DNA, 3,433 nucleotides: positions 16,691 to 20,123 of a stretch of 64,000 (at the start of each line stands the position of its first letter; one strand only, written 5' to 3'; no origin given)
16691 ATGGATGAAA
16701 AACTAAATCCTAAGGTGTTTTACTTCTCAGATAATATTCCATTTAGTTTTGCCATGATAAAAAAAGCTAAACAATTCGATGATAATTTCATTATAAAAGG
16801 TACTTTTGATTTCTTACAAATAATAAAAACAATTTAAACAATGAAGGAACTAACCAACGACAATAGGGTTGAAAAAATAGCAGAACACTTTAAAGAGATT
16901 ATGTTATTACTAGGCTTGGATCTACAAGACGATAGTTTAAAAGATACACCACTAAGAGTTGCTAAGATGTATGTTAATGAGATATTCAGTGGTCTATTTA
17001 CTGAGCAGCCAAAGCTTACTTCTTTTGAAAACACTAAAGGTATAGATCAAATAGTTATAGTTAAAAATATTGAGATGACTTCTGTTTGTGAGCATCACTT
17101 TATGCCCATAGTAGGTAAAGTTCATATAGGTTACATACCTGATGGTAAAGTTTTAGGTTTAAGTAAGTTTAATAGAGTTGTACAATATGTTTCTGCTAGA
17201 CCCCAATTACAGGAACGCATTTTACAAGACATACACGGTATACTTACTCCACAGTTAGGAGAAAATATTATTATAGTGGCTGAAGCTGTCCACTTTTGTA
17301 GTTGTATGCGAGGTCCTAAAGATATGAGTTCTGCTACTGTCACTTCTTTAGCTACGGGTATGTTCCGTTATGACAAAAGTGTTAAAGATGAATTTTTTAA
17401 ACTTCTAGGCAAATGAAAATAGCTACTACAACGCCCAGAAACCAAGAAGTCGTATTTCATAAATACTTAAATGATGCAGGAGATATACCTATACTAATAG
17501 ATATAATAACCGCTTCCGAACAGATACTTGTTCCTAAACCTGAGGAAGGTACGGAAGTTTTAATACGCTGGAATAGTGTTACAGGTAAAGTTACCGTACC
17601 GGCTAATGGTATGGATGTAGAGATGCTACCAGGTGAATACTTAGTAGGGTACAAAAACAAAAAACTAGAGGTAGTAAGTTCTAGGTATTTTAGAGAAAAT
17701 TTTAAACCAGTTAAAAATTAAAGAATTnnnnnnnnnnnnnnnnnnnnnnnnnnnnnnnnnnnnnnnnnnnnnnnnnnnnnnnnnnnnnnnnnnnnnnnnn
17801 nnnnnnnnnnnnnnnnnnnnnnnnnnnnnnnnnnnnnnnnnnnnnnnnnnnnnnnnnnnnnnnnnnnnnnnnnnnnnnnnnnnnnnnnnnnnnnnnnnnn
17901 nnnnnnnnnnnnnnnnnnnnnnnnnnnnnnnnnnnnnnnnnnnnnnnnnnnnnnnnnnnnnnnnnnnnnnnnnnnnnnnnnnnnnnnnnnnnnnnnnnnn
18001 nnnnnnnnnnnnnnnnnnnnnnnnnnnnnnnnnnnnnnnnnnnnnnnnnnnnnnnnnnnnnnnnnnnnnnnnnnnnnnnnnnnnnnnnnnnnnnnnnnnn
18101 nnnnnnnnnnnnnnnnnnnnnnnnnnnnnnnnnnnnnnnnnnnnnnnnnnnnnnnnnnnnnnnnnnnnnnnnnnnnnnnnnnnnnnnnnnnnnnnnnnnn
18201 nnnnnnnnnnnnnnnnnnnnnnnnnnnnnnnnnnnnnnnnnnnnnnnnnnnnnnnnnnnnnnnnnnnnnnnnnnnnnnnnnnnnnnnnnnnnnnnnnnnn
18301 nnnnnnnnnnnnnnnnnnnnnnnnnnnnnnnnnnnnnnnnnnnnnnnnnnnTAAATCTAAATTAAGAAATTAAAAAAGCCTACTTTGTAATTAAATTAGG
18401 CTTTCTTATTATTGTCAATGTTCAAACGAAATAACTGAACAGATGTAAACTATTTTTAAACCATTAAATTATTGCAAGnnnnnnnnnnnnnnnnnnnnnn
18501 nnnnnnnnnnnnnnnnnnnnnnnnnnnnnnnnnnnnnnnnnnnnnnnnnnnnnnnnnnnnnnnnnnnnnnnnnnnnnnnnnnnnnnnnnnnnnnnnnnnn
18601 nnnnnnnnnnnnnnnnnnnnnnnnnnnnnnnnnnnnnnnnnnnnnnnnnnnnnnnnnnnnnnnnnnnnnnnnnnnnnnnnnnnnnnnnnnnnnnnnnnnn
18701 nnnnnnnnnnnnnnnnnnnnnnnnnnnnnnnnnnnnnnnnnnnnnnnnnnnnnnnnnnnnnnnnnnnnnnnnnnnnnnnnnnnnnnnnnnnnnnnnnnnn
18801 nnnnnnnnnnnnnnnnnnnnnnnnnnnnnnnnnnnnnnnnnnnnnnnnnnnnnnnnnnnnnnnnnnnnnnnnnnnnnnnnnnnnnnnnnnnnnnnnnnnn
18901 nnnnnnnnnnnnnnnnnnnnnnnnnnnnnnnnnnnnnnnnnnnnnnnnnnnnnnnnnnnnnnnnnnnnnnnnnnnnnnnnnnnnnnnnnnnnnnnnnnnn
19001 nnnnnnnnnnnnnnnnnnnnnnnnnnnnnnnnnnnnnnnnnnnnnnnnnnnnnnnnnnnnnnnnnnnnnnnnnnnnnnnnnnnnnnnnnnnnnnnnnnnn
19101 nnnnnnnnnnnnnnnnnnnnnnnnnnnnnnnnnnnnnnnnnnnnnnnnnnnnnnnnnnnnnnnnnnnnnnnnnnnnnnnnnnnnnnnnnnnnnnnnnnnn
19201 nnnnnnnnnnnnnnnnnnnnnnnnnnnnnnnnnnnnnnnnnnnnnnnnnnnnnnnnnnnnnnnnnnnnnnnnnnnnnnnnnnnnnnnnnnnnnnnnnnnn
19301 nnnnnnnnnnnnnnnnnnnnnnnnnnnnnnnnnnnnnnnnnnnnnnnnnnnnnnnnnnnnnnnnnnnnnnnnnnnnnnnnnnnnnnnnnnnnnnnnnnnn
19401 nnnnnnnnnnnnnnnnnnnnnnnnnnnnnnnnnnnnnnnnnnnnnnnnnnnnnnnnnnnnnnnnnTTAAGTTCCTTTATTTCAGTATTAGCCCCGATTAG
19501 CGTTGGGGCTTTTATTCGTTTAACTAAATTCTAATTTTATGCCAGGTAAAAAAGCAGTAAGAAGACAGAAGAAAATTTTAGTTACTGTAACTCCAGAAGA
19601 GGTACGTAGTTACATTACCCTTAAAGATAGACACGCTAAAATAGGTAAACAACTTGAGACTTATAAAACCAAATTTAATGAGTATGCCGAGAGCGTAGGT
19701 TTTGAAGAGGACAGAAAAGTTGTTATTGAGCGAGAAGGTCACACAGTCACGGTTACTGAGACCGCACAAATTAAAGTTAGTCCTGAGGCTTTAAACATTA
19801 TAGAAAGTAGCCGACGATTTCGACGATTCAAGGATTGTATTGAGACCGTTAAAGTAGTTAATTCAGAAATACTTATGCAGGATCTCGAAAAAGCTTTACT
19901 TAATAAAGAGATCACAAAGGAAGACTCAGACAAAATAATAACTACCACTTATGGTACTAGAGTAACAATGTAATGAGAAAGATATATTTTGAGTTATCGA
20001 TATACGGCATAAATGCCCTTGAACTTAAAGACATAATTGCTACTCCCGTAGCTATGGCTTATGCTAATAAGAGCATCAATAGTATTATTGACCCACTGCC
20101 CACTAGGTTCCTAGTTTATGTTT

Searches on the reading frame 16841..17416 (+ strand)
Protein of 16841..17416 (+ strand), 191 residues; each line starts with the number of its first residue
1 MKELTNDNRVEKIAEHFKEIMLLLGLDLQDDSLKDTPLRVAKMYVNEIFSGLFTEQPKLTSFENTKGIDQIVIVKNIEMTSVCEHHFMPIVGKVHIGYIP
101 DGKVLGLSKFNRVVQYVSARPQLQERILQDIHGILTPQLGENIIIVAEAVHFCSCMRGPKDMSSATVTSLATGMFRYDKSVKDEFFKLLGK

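Call 3: search_protein_families(library=pfam, proteins=[window:16841-17416:+], max_evalue=0.1)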
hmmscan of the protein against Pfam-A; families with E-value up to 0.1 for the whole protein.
window:16841-17416:+ (191 aa): 1 family
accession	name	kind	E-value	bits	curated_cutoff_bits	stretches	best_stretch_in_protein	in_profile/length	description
PF01227.27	GTP_cyclohydroI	-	8.2e-55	185.5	27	1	13-189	1-178/179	GTP cyclohydrolase I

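Call 4: search_protein_families(library=ncbifam, proteins=[window:16841-17416:+], max_evalue=0.1)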
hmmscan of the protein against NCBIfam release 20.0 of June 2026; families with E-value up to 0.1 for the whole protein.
window:16841-17416:+ (191 aa): 5 families
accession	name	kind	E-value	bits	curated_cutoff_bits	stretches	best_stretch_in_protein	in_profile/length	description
NF006824.0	PRK09347.1-1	equivalog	2.4e-65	220.1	202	1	3-188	28-215/219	GTP cyclohydrolase I FolE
TIGR00063.1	folE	equivalog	1.6e-57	193.9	181.6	1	13-190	1-179/180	GTP cyclohydrolase I FolE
NF006826.0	PRK09347.1-3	subfamily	2.9e-55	186.7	162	1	9-189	5-186/189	GTP cyclohydrolase I FolE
NF006825.1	PRK09347.1-2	subfamily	7.1e-45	152.7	174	1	14-189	2-178/179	GTP cyclohydrolase I FolE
TIGR03139.1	QueF-II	equivalog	9.4e-05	22.3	86.9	1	59-137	6-89/115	preQ(1) synthase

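Call 5: search_protein_families(library=phrogs, proteins=[window:16841-17416:+], max_evalue=0.01)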
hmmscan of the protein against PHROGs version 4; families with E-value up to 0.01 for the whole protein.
window:16841-17416:+ (191 aa): 1 family
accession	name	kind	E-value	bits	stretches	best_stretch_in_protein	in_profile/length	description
phrog_2197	-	other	7.7e-56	189.7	1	4-188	10-197/200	GTP cyclohydrolase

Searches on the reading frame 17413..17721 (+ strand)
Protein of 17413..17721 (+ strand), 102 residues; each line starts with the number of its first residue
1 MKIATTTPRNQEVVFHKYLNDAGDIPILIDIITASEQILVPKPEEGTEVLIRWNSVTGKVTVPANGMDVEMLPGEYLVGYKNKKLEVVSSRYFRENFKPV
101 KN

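Call 95: search_protein_families(library=pfam, proteins=[window:17413-17721:+], max_evalue=10)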
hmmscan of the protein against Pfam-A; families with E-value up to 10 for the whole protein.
window:17413-17721:+ (102 aa): 1 family
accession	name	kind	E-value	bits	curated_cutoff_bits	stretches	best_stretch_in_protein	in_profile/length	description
PF16922.11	SLD5_C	-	0.083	13.6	27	1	43-77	1-37/56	DNA replication complex GINS protein SLD5 C-terminus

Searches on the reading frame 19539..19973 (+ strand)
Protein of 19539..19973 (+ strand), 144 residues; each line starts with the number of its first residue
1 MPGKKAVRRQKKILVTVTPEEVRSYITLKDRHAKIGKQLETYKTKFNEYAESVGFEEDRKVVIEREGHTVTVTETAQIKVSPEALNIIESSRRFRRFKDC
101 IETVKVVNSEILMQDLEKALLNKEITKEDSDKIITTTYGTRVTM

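Call 95: search_protein_families(library=pfam, proteins=[window:19539-19973:+], max_evalue=10)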
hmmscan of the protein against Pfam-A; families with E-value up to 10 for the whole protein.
window:19539-19973:+ (144 aa): 2 families
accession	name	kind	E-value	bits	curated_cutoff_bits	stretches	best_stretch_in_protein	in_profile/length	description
PF22709.1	Mu_Gam-Sipho_Gp157-TOTE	-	0.003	17.9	27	1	22-57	5-40/63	Mu Gam/Sipho_Gp157-like domain of the TOTE conflict systems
PF23222.1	RRM_PARP14_1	-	0.15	12.5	27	1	56-80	53-77/80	PAR14-like, first RRM domain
